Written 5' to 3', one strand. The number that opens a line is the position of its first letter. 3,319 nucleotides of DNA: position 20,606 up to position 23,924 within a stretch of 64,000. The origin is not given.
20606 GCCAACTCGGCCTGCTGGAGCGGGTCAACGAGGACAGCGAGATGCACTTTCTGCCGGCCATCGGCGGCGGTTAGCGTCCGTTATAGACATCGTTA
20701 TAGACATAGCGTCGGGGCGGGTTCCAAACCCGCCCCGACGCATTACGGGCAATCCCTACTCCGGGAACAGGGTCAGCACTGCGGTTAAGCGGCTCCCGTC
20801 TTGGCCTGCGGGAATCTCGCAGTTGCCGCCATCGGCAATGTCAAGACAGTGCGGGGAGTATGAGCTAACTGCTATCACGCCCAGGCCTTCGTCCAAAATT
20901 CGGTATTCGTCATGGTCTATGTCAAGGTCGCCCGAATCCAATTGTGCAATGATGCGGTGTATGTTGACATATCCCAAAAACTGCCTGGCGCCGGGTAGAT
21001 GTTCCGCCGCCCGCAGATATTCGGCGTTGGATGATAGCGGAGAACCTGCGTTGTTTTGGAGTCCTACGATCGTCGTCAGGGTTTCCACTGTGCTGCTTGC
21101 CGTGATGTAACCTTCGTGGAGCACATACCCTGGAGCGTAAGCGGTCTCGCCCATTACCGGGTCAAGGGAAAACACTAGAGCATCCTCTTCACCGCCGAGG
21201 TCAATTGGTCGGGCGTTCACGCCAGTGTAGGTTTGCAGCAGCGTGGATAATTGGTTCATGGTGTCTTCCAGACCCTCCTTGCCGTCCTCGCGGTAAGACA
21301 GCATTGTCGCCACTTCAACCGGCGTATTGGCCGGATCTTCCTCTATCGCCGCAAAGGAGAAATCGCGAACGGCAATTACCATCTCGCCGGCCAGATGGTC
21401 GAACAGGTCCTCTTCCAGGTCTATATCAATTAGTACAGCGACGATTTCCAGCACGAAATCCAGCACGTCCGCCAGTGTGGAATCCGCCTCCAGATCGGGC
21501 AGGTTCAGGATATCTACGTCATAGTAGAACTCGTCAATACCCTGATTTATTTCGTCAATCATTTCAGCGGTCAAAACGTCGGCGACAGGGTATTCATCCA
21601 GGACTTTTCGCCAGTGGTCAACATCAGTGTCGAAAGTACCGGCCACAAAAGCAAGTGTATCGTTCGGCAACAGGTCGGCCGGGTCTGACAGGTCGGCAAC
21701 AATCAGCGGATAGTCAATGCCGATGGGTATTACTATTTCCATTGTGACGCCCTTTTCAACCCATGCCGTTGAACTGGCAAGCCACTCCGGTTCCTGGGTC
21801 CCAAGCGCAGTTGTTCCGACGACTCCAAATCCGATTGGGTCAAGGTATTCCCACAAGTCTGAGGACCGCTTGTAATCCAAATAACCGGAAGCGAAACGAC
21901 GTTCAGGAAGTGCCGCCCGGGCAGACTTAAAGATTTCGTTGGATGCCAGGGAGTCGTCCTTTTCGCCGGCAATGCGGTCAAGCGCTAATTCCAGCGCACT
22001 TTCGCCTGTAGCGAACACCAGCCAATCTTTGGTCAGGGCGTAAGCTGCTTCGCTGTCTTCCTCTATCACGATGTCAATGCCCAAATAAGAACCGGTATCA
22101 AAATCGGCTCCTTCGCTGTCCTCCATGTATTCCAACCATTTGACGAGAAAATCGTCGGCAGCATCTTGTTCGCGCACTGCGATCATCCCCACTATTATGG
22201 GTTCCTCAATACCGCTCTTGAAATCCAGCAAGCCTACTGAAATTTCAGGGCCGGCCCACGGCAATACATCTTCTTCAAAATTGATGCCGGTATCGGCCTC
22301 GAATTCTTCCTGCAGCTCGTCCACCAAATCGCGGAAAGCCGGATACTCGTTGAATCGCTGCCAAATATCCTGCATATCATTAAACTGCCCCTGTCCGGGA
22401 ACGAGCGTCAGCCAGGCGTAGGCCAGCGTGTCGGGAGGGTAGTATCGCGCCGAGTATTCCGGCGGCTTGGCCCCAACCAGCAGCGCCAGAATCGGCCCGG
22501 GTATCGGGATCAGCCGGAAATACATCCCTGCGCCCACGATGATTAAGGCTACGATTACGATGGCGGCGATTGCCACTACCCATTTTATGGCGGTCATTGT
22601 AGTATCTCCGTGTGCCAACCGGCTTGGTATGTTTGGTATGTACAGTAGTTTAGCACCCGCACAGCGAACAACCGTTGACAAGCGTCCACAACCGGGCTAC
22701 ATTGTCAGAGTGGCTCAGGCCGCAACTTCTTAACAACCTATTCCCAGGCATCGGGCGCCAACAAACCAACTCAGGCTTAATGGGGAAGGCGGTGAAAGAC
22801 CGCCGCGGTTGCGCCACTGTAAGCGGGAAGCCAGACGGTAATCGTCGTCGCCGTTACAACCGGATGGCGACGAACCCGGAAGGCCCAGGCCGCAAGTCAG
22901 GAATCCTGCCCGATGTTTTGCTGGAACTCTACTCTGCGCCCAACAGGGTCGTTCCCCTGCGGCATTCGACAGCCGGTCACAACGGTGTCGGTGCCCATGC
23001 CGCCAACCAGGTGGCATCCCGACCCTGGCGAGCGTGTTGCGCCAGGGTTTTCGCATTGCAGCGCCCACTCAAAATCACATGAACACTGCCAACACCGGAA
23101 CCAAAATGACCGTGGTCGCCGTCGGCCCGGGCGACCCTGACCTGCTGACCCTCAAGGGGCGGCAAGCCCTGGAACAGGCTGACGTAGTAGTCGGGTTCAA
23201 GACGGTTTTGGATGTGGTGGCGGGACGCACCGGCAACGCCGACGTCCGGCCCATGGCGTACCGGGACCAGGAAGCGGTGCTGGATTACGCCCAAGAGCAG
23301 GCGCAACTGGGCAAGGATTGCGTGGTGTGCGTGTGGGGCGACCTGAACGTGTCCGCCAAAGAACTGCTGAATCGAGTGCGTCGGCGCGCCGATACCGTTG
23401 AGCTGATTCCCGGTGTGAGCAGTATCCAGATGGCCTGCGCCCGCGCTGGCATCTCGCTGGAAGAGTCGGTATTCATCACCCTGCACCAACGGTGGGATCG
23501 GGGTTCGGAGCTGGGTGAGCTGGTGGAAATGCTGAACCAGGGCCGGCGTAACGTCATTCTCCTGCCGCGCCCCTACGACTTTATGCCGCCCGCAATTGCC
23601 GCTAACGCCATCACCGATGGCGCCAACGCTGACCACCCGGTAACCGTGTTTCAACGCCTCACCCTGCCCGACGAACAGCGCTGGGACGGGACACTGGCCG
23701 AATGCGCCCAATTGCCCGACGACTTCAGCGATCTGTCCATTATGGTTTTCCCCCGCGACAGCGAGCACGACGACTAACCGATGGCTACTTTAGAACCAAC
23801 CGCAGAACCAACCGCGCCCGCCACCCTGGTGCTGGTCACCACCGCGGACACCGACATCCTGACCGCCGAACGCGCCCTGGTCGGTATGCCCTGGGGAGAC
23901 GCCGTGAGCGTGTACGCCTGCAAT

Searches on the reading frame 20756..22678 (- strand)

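Call 49: search_protein_families(library=pfam, proteins=[window:20756-22678:-], max_evalue=0.0001)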
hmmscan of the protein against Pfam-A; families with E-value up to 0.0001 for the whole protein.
window:20756-22678:- (640 aa): 1 family
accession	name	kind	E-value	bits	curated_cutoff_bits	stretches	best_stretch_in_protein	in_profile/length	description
PF11832.13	DUF3352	-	3e-26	92.6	26.8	1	37-578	3-488/536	Protein of unknown function (DUF3352)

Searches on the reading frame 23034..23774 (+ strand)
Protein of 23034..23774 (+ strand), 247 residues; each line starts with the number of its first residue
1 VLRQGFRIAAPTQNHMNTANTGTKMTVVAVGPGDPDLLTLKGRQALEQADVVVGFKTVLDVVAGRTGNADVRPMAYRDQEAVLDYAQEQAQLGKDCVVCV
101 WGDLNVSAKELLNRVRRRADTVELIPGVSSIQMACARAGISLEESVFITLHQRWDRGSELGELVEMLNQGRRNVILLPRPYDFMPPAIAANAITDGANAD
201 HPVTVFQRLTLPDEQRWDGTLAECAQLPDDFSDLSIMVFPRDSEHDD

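Call 49: search_protein_families(library=pfam, proteins=[window:23034-23774:+], max_evalue=0.0001)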
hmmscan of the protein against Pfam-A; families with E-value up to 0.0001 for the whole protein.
window:23034-23774:+ (247 aa): 1 family
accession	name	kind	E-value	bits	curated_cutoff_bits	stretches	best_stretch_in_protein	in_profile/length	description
PF00590.25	TP_methylase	-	2.3e-34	119.7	27.8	1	25-223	2-210/212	Tetrapyrrole (Corrin/Porphyrin) Methylases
